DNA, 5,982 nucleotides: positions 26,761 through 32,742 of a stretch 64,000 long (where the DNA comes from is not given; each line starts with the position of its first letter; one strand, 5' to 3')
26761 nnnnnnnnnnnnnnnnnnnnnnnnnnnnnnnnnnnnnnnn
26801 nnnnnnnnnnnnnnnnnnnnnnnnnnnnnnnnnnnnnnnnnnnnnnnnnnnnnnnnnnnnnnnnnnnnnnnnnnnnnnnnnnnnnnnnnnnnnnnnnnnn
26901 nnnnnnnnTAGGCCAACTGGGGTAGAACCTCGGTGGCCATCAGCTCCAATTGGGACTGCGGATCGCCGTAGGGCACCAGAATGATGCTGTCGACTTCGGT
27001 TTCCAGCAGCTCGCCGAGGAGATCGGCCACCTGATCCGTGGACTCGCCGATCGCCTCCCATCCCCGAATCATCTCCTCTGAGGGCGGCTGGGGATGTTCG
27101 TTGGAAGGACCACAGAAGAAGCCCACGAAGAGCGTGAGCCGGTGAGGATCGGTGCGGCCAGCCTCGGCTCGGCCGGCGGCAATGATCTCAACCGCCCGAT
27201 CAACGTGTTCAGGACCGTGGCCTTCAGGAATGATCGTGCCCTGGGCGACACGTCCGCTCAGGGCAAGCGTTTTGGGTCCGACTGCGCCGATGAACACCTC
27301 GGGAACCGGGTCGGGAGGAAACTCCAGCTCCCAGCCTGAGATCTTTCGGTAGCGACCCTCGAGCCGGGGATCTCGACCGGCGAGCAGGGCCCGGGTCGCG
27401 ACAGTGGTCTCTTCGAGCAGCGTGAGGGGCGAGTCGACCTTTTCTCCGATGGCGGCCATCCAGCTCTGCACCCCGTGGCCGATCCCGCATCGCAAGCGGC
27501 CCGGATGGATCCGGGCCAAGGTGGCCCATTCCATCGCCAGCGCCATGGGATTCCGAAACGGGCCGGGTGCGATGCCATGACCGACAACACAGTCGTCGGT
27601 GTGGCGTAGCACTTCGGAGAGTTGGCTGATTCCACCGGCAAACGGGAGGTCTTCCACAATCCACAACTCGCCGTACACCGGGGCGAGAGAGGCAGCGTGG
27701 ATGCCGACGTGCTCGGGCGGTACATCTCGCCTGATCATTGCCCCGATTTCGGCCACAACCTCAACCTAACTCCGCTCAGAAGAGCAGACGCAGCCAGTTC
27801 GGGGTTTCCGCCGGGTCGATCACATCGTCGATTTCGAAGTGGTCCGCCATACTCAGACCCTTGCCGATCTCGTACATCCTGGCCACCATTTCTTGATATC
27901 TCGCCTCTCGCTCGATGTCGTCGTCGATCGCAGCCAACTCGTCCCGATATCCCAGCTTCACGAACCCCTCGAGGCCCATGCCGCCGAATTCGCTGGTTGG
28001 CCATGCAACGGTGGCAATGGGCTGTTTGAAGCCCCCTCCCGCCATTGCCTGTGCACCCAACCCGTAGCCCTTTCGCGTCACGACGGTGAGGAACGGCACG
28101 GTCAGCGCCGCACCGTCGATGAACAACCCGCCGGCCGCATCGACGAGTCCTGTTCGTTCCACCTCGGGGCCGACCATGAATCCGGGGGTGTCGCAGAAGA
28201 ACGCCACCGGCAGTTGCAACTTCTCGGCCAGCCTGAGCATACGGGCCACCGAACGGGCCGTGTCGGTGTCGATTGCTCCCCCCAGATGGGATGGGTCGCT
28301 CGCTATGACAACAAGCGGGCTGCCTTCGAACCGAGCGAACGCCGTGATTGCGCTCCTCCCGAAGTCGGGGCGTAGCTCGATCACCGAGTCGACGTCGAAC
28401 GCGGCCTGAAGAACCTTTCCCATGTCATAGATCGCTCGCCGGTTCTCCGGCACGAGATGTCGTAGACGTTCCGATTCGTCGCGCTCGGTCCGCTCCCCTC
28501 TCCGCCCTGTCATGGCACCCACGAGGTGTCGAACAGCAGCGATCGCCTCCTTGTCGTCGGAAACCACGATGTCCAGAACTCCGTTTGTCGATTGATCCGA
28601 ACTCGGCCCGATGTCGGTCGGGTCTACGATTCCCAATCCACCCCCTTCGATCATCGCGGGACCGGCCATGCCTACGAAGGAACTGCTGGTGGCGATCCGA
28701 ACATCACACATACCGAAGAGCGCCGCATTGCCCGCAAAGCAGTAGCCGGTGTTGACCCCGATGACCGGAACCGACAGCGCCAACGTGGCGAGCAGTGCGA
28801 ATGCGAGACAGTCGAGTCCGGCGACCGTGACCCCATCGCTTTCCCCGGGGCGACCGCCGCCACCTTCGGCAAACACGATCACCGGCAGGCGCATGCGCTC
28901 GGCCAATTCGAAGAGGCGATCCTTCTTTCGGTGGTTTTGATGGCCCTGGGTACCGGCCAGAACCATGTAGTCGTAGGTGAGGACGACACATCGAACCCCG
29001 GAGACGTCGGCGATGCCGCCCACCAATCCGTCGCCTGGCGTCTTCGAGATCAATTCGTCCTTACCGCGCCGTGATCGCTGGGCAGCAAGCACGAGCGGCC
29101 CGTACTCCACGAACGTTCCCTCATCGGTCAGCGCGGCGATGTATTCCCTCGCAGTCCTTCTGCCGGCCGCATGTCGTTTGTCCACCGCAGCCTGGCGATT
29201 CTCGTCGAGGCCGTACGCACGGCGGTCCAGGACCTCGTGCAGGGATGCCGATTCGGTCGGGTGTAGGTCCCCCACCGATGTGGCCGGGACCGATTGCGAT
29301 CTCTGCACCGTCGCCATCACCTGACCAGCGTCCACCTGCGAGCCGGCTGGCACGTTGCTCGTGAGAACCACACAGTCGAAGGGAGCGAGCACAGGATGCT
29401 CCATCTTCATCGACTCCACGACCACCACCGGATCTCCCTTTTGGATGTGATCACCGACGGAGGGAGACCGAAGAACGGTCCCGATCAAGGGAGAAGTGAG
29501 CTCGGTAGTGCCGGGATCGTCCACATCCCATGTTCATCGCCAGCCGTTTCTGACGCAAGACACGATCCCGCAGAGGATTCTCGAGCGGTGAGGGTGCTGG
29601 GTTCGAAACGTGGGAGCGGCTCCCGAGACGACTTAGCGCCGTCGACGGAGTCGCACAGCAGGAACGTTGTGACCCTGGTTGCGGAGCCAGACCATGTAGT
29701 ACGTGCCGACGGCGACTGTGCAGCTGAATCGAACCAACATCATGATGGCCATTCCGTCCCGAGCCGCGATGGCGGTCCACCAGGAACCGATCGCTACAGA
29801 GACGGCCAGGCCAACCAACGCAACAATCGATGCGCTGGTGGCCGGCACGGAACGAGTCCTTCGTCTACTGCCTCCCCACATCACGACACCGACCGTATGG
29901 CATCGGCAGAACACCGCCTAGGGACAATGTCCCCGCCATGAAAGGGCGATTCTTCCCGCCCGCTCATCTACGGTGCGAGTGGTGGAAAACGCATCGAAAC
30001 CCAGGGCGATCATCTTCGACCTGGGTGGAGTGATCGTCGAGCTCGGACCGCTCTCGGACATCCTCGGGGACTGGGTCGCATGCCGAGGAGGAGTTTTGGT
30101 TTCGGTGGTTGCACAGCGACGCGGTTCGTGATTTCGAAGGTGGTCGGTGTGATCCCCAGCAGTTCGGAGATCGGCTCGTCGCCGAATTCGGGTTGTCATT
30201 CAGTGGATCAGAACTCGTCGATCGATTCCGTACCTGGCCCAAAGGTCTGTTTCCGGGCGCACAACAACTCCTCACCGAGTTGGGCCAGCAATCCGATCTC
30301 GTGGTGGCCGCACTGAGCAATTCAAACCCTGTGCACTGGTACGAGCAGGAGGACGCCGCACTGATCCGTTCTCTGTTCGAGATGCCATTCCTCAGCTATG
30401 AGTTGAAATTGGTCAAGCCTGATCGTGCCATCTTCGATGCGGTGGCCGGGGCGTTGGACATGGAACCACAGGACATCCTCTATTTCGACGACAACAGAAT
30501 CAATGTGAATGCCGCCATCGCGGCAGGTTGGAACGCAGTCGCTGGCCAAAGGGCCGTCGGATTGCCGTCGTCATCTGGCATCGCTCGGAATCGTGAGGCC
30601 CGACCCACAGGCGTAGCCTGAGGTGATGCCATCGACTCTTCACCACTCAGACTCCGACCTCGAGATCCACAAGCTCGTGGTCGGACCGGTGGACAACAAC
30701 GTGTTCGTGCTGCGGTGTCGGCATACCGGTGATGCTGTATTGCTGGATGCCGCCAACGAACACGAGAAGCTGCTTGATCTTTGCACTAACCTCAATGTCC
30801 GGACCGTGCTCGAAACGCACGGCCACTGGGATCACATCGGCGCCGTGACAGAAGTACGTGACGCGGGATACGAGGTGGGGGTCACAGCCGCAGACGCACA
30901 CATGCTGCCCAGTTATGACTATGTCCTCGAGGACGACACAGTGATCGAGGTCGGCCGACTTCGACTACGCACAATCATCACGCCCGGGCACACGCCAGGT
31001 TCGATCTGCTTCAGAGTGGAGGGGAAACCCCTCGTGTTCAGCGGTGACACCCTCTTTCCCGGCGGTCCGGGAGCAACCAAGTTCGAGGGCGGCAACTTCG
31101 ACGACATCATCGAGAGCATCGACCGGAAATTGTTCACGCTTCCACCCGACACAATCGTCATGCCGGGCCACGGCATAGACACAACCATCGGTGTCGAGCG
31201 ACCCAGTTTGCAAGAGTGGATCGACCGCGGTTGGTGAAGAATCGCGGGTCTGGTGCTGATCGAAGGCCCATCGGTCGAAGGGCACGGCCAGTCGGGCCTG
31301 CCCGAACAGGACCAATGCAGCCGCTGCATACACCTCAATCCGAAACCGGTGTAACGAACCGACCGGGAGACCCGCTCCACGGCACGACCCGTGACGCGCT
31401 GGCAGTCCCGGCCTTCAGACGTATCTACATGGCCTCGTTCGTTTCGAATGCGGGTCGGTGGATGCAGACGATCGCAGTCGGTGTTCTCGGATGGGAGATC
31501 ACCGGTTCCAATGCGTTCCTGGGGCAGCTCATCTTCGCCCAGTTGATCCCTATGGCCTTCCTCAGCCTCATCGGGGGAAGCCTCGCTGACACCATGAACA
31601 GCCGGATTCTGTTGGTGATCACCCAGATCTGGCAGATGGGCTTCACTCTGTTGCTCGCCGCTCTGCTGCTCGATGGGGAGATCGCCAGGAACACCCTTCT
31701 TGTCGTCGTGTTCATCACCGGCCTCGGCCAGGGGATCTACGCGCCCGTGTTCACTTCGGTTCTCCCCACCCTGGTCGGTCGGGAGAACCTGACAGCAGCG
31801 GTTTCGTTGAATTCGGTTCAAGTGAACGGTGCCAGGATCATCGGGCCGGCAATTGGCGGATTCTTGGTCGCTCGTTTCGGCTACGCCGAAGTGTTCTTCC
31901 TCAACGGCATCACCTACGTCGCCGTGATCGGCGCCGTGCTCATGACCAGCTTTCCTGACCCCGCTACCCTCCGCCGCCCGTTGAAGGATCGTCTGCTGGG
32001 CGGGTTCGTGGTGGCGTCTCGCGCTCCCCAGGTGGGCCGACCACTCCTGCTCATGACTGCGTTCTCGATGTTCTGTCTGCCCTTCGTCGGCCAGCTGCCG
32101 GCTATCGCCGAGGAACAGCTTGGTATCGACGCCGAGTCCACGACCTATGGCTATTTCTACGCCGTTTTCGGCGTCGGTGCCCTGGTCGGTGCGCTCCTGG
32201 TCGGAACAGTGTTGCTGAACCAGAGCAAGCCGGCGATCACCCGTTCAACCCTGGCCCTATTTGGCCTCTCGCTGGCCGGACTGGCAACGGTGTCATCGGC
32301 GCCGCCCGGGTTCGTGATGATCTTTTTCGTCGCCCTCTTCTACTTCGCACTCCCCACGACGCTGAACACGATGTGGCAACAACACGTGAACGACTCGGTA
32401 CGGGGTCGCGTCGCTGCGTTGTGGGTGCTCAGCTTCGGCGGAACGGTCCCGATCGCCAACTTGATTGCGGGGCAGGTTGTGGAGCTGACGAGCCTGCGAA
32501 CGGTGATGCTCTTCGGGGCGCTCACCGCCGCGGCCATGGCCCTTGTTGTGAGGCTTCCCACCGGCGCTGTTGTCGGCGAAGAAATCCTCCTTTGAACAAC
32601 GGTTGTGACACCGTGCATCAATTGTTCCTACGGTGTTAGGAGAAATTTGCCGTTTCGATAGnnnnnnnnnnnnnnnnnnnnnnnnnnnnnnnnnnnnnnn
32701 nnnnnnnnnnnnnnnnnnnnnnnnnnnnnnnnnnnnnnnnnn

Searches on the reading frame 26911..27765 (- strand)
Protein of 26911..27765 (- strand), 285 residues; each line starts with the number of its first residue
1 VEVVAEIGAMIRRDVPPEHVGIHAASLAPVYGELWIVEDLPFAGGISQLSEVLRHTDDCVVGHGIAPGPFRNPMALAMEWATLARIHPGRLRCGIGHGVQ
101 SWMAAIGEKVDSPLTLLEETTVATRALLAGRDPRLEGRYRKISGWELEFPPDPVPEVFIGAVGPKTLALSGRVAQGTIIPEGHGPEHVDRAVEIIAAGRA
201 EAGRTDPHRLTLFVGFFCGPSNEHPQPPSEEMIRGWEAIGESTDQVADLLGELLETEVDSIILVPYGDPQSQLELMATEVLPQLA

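Call 43: search_protein_families(library=pfam, proteins=[window:26911-27765:-], max_evalue=0.001)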
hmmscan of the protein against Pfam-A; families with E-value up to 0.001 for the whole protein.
window:26911-27765:- (285 aa): 1 family
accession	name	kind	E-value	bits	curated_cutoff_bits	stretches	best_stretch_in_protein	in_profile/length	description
PF00296.26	Bac_luciferase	-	5.6e-31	108.5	27.9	1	46-224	55-236/314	Luciferase-like monooxygenase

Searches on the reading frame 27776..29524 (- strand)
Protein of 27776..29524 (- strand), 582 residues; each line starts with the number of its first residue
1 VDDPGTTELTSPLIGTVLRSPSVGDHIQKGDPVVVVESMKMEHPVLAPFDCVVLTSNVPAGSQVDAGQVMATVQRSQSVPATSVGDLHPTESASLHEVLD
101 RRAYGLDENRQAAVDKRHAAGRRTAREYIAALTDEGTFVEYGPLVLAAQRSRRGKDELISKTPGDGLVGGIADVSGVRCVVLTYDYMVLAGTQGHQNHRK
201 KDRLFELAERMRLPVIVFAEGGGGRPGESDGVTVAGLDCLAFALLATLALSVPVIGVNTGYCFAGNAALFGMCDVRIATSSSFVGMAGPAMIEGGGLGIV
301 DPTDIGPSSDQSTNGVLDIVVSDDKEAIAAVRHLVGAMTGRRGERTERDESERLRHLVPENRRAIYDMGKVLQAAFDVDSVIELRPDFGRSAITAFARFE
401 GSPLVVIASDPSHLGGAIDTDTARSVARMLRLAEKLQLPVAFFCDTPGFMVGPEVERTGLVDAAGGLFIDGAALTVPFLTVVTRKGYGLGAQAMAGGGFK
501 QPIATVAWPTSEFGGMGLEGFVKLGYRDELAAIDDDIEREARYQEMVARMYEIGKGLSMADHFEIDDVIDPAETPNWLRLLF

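Call 40: search_protein_families(library=pfam, proteins=[window:27776-29524:-], max_evalue=0.00001)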
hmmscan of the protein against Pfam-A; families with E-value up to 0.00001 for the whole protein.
window:27776-29524:- (582 aa): 3 families
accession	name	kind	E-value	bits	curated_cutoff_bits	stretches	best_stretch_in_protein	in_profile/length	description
PF01039.27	Carboxyl_trans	-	5.2e-64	217.1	22.3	1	117-574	2-467/493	Carboxyl transferase domain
PF03255.19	ACCA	-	1.6e-13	51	23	1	421-496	131-206/310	Acetyl co-enzyme A carboxylase carboxyltransferase-like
PF00364.28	Biotin_lipoyl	-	2.7e-12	46.8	22.1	1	8-72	2-72/73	Biotin-requiring enzyme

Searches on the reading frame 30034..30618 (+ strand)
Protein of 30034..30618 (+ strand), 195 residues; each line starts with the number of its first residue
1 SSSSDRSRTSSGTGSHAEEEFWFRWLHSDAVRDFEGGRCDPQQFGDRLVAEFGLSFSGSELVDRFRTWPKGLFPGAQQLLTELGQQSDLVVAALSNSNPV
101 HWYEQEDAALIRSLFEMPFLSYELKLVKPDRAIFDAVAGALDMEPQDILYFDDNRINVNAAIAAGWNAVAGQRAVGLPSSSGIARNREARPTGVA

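Call 43: search_protein_families(library=pfam, proteins=[window:30034-30618:+], max_evalue=0.001)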
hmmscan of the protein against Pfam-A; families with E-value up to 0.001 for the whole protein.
window:30034-30618:+ (195 aa): 2 families
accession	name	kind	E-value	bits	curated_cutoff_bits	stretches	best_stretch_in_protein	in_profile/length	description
PF00702.32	Hydrolase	-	6.4e-08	33.7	26.4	1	26-165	65-191/191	haloacid dehalogenase-like hydrolase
PF13419.12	HAD_2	-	1.4e-06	29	23.8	1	72-170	80-177/178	Haloacid dehalogenase-like hydrolase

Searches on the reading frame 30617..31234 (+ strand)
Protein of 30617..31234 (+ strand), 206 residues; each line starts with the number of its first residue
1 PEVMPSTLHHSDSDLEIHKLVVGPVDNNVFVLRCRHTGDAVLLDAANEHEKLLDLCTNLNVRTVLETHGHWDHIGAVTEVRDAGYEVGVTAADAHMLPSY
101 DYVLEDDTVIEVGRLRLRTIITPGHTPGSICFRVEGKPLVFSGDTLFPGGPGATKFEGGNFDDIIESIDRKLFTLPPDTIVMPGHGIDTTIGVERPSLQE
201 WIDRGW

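Call 44: search_protein_families(library=pfam, proteins=[window:30617-31234:+], max_evalue=0.001)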
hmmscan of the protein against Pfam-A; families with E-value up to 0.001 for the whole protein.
window:30617-31234:+ (206 aa): 1 family
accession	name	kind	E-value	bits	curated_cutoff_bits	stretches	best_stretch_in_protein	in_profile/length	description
PF00753.33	Lactamase_B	-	1.1e-24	88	22.7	1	23-185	2-196/196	Metallo-beta-lactamase superfamily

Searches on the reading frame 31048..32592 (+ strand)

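Call 44: search_protein_families(library=pfam, proteins=[window:31048-32592:+], max_evalue=0.001)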
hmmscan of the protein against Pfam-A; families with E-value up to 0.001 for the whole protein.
window:31048-32592:+ (515 aa): 2 families
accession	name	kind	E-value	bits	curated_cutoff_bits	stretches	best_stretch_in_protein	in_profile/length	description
PF05977.19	MFS_3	-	1.2e-47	163.1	27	1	118-502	7-394/524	Transmembrane secretion effector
PF07690.21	MFS_1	-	1.7e-28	100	33.4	1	127-463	2-339/347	Major Facilitator Superfamily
